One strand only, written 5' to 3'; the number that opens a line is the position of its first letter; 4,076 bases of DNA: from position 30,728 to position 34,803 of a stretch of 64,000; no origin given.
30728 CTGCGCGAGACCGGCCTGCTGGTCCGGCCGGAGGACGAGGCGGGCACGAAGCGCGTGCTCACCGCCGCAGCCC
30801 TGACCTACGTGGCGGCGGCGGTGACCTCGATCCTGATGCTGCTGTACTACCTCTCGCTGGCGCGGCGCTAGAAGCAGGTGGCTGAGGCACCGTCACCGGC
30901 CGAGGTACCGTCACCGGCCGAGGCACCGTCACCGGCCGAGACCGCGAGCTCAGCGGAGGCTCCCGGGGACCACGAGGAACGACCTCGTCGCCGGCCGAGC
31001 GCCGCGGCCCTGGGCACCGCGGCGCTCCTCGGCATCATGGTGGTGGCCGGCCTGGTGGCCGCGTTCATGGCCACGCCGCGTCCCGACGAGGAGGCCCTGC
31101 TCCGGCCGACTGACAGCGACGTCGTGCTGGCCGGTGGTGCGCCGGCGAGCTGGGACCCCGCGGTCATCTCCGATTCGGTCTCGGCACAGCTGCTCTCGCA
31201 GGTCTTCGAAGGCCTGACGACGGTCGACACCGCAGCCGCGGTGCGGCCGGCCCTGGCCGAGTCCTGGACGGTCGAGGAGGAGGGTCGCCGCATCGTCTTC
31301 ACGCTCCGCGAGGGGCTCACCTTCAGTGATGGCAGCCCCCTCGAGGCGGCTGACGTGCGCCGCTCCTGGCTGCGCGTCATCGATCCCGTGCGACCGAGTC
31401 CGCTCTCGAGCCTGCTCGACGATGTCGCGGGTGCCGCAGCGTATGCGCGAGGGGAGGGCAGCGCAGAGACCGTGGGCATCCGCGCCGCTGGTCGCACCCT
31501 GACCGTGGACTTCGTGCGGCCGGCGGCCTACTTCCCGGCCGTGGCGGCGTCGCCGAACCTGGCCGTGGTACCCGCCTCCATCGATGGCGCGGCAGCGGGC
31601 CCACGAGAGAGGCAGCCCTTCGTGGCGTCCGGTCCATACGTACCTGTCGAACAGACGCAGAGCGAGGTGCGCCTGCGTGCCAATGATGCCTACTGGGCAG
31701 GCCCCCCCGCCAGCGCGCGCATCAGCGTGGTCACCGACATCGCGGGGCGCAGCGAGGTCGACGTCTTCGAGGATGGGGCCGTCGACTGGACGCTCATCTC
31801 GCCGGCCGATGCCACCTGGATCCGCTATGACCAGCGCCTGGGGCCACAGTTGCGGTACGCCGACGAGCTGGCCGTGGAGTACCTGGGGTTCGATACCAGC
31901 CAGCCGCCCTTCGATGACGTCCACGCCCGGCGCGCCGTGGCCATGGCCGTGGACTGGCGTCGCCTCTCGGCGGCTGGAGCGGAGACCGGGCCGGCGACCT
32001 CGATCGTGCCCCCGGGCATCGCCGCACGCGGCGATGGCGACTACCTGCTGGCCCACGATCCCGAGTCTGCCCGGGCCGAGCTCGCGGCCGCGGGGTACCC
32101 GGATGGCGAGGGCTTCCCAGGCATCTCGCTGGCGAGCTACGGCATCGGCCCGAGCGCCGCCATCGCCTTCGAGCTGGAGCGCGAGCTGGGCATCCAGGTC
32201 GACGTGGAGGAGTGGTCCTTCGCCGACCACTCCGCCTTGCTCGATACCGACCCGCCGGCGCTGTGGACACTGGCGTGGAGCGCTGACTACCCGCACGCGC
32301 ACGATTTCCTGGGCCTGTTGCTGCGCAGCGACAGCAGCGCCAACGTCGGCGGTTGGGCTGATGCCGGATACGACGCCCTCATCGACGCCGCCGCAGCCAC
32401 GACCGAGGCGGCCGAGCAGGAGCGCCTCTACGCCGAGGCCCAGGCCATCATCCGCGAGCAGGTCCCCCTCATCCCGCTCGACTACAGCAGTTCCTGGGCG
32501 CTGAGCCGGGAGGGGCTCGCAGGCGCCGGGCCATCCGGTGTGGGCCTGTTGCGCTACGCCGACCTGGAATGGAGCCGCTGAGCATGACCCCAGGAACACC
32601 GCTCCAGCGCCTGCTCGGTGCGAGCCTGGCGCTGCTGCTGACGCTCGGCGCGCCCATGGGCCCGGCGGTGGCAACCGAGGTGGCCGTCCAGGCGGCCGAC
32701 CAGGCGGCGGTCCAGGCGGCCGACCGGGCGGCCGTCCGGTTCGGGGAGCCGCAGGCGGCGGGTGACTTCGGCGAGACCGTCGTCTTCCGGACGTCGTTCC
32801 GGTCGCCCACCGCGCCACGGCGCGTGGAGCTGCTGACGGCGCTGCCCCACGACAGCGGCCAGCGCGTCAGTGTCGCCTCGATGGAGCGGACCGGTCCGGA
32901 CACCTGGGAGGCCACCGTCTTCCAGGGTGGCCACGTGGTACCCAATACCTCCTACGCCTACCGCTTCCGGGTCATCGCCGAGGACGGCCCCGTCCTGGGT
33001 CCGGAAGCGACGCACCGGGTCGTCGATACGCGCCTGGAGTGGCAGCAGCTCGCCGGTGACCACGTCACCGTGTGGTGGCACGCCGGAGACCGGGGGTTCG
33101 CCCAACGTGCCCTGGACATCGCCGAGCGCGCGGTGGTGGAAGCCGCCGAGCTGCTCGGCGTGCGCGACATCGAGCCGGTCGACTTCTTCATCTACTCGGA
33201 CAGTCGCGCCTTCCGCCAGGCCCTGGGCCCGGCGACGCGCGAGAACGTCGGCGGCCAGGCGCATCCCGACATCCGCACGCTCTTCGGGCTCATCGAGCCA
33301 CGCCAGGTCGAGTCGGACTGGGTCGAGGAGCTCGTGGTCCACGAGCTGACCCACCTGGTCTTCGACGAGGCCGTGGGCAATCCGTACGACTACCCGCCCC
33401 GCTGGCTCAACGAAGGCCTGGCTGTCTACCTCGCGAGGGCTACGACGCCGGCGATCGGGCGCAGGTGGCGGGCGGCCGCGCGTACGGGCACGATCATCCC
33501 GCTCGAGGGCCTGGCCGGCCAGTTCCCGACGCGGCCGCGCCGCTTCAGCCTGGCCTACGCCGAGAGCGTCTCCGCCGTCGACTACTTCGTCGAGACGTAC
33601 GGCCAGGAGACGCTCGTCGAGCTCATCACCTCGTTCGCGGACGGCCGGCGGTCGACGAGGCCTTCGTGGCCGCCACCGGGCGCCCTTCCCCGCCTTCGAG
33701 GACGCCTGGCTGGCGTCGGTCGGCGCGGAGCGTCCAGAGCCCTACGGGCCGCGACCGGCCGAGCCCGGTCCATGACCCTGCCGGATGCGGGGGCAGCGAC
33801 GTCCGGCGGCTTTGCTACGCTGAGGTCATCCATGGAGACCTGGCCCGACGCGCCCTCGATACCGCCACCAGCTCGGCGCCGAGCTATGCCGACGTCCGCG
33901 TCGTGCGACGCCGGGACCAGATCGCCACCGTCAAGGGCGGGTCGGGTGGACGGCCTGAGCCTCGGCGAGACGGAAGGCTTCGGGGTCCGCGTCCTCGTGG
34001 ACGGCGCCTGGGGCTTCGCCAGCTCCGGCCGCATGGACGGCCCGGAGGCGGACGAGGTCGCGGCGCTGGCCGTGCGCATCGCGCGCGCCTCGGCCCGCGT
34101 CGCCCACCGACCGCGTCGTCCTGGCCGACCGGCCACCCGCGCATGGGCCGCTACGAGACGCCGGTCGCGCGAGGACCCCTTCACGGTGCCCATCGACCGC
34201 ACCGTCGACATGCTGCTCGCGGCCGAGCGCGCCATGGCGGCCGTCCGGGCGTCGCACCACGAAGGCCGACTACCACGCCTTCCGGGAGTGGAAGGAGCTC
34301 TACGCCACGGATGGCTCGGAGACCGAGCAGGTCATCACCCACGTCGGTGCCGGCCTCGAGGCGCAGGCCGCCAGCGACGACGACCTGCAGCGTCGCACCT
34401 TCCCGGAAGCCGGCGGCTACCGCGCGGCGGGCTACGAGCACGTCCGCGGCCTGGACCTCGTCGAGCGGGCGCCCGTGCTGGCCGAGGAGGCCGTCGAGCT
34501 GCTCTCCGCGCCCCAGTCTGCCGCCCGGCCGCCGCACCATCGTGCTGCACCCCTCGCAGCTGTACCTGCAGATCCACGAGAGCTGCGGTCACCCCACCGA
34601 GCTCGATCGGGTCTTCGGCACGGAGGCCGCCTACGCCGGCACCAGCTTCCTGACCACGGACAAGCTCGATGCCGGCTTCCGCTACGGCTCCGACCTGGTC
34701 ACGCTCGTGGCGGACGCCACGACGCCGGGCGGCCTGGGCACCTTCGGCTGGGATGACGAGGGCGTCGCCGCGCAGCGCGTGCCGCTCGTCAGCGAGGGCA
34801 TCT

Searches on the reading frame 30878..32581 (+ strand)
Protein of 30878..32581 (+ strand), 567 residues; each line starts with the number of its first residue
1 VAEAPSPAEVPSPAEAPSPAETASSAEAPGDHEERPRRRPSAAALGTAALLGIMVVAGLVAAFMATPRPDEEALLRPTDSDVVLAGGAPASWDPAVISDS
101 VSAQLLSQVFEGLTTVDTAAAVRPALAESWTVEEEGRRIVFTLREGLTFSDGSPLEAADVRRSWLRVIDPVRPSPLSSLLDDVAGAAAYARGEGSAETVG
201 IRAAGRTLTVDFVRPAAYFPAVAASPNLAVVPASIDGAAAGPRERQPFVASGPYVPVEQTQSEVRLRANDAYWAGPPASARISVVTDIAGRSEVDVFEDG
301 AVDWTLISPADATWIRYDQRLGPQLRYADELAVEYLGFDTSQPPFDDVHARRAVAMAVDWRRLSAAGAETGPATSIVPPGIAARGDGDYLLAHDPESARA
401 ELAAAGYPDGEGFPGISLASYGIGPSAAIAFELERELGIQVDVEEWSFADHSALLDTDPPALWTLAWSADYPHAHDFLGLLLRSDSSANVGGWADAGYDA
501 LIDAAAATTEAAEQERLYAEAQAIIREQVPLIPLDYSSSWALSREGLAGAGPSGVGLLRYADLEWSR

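Call 42: search_protein_families(library=pfam, proteins=[window:30878-32581:+], max_evalue=0.001)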
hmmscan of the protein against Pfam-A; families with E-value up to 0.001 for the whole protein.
window:30878-32581:+ (567 aa): 1 family
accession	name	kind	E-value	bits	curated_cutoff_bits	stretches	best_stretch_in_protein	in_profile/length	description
PF00496.27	SBP_bac_5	-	9.6e-56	189.9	32.4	1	122-487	2-366/368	Bacterial extracellular solute-binding proteins, family 5 Middle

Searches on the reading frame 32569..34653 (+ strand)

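Call 42: search_protein_families(library=pfam, proteins=[window:32569-34653:+], max_evalue=0.001)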
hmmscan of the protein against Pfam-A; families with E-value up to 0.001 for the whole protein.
window:32569-34653:+ (694 aa): 3 families
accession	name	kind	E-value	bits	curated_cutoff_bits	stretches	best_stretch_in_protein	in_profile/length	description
PF13485.12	Peptidase_MA_2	-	1.1e-29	104.2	32.4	1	185-360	2-174/201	Peptidase MA superfamily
PF01523.21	PmbA_TldD_1st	-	1.5e-09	38.3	20.9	1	456-505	16-65/65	PmbA/TldA metallopeptidase domain 1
PF01433.26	Peptidase_M1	-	0.00051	20.1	27.7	1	248-302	63-116/218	Peptidase family M1 domain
